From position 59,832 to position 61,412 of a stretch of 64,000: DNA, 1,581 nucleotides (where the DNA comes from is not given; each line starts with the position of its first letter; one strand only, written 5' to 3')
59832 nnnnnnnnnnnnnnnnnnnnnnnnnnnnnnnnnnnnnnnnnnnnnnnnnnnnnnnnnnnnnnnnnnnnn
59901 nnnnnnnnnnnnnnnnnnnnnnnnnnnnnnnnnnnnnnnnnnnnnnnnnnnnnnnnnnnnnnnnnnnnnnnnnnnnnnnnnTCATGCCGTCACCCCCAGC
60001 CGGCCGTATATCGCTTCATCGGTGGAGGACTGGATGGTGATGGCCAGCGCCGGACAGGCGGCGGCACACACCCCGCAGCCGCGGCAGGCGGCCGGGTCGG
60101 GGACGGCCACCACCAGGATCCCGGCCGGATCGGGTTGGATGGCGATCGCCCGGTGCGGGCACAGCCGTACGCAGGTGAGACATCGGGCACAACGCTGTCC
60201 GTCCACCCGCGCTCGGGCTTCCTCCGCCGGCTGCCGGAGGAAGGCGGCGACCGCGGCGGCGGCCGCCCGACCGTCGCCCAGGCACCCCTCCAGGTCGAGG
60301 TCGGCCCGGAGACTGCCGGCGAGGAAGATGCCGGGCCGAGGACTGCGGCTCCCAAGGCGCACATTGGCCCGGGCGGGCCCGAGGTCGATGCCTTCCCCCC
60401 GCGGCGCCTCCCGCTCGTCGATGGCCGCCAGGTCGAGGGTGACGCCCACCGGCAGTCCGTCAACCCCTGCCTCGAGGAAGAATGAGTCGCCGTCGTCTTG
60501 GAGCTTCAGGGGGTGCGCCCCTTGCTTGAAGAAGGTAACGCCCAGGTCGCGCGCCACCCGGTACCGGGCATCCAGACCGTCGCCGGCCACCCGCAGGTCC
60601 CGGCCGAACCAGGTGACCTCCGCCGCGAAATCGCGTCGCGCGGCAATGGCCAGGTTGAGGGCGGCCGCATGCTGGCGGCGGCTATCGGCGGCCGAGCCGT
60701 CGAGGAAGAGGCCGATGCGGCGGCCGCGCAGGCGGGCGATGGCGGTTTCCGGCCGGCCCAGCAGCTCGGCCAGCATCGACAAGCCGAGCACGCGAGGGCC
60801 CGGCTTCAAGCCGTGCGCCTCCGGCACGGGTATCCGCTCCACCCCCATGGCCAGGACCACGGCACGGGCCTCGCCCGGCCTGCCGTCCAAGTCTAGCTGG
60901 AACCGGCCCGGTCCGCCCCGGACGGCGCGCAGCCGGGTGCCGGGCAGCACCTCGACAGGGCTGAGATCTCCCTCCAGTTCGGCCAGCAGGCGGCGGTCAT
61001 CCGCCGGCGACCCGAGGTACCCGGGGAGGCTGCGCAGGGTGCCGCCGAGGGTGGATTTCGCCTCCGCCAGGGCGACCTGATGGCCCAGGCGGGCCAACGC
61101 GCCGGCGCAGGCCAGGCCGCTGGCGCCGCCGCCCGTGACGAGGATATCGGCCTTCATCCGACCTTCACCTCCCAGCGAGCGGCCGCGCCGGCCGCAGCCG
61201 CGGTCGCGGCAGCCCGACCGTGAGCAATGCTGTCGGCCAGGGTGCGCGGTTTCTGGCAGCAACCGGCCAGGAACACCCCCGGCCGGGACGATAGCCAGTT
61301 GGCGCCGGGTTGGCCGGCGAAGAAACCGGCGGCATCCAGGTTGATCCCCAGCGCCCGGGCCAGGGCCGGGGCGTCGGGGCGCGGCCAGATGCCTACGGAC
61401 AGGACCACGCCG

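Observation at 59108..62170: HdrC without HdrB: no CCG-domain subunit anywhere in the cluster, plus a split HdrA pair and a divergent second MvhD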

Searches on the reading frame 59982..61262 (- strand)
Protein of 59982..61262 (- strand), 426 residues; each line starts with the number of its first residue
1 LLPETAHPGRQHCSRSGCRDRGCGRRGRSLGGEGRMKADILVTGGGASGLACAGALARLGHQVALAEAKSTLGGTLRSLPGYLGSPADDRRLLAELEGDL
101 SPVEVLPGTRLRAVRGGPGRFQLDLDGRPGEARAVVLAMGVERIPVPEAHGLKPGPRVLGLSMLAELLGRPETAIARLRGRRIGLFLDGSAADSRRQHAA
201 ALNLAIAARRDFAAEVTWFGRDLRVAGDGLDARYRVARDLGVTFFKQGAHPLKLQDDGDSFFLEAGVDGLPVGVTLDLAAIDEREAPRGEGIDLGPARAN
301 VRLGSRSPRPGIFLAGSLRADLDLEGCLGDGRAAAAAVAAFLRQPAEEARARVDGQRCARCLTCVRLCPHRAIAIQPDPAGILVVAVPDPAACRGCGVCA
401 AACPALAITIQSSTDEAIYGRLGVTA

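Call 6: search_protein_families(library=pfam, proteins=[window:59982-61262:-], max_evalue=0.01)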
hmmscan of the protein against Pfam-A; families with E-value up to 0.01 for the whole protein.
window:59982-61262:- (426 aa): 20 families
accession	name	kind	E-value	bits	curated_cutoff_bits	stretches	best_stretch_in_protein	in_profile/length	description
PF00037.32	Fer4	-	1.3e-08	34.8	21.1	2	387-409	2-24/24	4Fe-4S binding domain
PF12838.12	Fer4_7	-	1.7e-08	35.2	27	1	357-405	1-50/52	4Fe-4S dicluster domain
PF12837.12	Fer4_6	-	6.4e-08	32.6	25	2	389-408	5-24/24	4Fe-4S binding domain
PF13237.11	Fer4_10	-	5.7e-07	29.8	25.5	2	352-404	3-53/53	4Fe-4S dicluster domain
PF13187.11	Fer4_9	-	1.2e-06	28.9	27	1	357-406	1-50/52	4Fe-4S dicluster domain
PF01266.30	DAO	-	1.5e-06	28.5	27.9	1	39-75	1-38/353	FAD dependent oxidoreductase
PF01593.30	Amino_oxidase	-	1.8e-06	28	19.8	1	48-81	2-35/443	Flavin containing amine oxidoreductase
PF12831.13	FAD_oxidored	-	3e-06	27.3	27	1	39-76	1-38/416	FAD dependent oxidoreductase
PF14697.11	Fer4_21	-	6.3e-06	26.7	35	1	351-408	1-57/59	4Fe-4S dicluster domain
PF07992.20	Pyr_redox_2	-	2.3e-05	24.4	26.1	1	39-142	2-238/291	Pyridine nucleotide-disulphide oxidoreductase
PF00890.30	FAD_binding_2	-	5.8e-05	22.9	20.4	1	39-76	1-38/414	FAD binding domain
PF13450.12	NAD_binding_8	-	6.8e-05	23.5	21.9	1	43-78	2-37/68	NAD(P)-binding Rossmann-like domain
PF13484.11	Fer4_16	-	7.1e-05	23.9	30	0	357-374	1-18/66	4Fe-4S double cluster binding domain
PF12797.12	Fer4_2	-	0.00013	22.1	24.5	1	389-405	6-22/22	4Fe-4S binding domain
PF00070.33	Pyr_redox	-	0.00018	22.4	22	1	40-72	2-34/82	Pyridine nucleotide-disulphide oxidoreductase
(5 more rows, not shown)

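Call 15: search_solved_structures(query=window:59982-61157:-, max_evalue=0.001, show_alignments=2)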
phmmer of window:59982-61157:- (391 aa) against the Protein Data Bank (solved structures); distinct sequences matched with E-value up to 0.001: 25.
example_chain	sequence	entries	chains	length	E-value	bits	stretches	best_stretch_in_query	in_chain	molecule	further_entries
9sfi_A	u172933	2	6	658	3.1e-19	72.7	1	168-387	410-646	CoB--CoM heterodisulfide reductase iron-sulfur subunit A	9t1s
7bkb_A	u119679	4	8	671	8.6e-13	51.5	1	273-384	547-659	CoB--CoM heterodisulfide reductase iron-sulfur subunit A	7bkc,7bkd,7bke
5t5i_F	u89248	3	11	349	1.6e-12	50.6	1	315-377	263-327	Tungsten formylmethanofuran dehydrogenase subunit fwdF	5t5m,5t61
9sw6_H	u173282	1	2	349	2.5e-11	46.7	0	314-377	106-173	Tungsten formylmethanofuran dehydrogenase, subunit F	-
8rvv_A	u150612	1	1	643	6.9e-10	41.9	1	275-384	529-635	H(2):CoB-CoM heterodisulfide,ferredoxin reductase subunit A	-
8rvu_a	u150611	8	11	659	8.6e-10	41.6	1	275-384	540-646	H(2):CoB-CoM heterodisulfide,ferredoxin reductase subunit A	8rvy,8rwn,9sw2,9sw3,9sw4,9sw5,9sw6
5odc_A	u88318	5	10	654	1.1e-09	41.3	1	274-373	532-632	Heterodisulfide reductase, subunit A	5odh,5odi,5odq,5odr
7bkb_K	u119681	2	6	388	5.2e-08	35.8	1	315-376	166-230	Formylmethanofuran dehydrogenase, subunit F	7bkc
9sw6_G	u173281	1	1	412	3.5e-07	33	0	314-376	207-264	Polyferredoxin protein MvhB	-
9sfi_T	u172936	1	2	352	8.2e-07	31.8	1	314-375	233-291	4Fe-4S ferredoxin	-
3urh_A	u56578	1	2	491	6.7e-05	25.5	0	2-43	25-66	Dihydrolipoyl dehydrogenase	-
7z0s_F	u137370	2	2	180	7.8e-05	25.3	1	318-384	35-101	Formate hydrogenlyase subunit 6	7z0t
6tjr_A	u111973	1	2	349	0.00015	24.4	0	4-105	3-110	Fumarate reductase/succinate dehydrogenase flavoprotein domain protein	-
6l6j_A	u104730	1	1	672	0.00032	23.3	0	3-41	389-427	Oxidored_FMN domain-containing protein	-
9mqx_A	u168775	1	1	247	0.00035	23.1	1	311-381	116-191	NADH:ubiquinone oxidoreductase chain G-like protein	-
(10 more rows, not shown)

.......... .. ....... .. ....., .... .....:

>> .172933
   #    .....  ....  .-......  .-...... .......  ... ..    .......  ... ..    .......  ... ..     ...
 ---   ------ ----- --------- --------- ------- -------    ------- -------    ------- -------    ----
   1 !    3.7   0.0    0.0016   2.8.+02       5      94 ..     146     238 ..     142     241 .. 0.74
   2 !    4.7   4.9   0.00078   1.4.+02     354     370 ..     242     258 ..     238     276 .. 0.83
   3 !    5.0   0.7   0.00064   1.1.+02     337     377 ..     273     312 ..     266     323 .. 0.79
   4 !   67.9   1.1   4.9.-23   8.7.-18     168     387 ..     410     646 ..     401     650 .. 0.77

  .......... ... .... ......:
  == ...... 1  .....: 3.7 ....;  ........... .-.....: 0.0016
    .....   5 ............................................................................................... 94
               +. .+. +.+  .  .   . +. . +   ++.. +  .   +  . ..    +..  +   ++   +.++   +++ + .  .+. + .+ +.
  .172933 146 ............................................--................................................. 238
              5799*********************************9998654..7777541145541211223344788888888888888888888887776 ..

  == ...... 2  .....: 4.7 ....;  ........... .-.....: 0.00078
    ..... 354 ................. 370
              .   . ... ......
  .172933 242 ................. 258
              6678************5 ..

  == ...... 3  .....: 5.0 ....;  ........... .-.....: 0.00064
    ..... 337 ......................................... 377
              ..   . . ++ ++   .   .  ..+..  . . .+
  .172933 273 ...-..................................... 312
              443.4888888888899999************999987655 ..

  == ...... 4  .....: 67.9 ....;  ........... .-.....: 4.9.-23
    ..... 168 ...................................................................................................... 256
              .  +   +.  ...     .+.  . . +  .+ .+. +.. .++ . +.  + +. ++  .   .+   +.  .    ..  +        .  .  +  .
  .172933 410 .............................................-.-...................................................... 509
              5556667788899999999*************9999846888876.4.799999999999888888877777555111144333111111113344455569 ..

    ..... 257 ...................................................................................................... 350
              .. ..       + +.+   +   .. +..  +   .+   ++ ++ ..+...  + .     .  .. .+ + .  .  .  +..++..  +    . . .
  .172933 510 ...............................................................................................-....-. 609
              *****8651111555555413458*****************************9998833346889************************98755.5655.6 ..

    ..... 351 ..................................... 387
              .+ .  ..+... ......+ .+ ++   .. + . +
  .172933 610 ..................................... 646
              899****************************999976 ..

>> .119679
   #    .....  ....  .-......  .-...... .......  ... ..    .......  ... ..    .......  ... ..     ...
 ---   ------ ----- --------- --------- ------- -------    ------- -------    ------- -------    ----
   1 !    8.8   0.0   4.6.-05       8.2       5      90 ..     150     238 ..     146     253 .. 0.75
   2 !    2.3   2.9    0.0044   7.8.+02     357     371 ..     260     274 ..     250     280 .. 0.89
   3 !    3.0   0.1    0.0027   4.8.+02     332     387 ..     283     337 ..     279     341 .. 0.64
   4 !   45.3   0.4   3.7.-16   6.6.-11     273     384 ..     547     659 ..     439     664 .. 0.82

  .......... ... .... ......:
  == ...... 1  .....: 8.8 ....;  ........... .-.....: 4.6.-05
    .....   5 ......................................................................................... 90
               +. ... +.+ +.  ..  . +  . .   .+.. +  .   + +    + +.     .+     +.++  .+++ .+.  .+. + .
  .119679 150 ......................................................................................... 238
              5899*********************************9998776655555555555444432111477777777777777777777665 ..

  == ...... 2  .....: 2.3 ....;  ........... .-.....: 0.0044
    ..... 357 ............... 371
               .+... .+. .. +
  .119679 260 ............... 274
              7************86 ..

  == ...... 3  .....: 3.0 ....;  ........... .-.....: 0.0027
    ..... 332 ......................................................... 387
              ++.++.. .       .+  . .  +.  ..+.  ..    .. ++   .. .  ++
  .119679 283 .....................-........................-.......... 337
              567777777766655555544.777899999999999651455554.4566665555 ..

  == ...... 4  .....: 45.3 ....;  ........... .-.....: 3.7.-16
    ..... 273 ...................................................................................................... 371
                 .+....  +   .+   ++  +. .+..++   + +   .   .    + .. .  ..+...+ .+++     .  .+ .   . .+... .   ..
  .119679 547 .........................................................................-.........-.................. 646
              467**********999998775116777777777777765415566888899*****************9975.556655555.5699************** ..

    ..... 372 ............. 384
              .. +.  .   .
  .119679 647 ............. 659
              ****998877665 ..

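Call 50: search_protein_families(library=ncbifam, proteins=[window:59982-61157:-], max_evalue=0.001)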
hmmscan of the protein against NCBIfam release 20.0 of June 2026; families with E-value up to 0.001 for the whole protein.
window:59982-61157:- (391 aa): 50 families (the best 25 are shown)
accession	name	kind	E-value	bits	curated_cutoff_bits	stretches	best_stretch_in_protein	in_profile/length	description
NF040770.1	hetero_SS_HdrA2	exception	2.8e-21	75.3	1100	1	274-386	527-636/777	CoB-CoM heterodisulfide reductase HdrA2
NF041891.1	hdrA_Methbact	equivalog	3.8e-18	65.1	1300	1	276-386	525-631/762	ferredoxin:CoB-CoM heterodisulfide reductase subunit HdrA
NF009410.0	PRK12771.1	subfamily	1.8e-12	46.6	516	2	5-42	141-178/566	NAD(P)-binding protein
NF041778.1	hetero_SS_HdrA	equivalog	1.9e-11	42.6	1400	1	274-383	537-643/771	ferredoxin:CoB-CoM heterodisulfide reductase subunit HdrA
NF007202.0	PRK09623.1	equivalog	2.4e-10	40.7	166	1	317-376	47-101/105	3-methyl-2-oxobutanoate dehydrogenase subunit delta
TIGR02179.1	PorD_KorD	subfamily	8.8e-10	38.6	60.05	1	318-376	22-75/78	2-oxoacid:acceptor oxidoreductase, delta subunit, pyruvate/2-ketoisovalerate family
NF007205.0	PRK09626.1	equivalog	3.5e-09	36.6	93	1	314-377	10-75/105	2-oxoglutarate-acceptor oxidoreductase subunit OorD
NF040864.1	HgcB_ferredoxin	equivalog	1e-08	34.9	99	1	317-379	10-67/93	mercury methylation ferredoxin HgcB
NF040684.1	PorD_Arch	equivalog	5e-08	32.9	120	1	318-376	29-82/85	pyruvate synthase subunit PorD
NF042909.1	FMH_DH_FwdF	exception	2e-07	30.5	375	1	313-377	91-315/336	tungsten-dependent formylmethanofuran dehydrogenase subunit FwdF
NF007203.0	PRK09624.1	equivalog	2.5e-07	30.9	171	1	318-375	48-100/105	pyuvate ferredoxin oxidoreductase subunit delta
TIGR02700.1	flavo_MJ0208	hypoth_equivalog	3.1e-07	29.9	251.35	1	317-374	144-195/234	dihydromethanopterin reductase (acceptor)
NF038196.1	ferrodoxin_EFR1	subfamily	1.4e-06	28.5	75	0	320-340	211-231/242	EFR1 family ferrodoxin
TIGR01372.1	soxA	subfamily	1.5e-06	26.3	1164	1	3-52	169-219/996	sarcosine oxidase subunit alpha family protein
NF045763.1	PhenlGlyoxDHPadF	equivalog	1.7e-06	28.2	150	1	304-373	14-77/78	NADH-dependent phenylglyoxylate dehydrogenase subunit delta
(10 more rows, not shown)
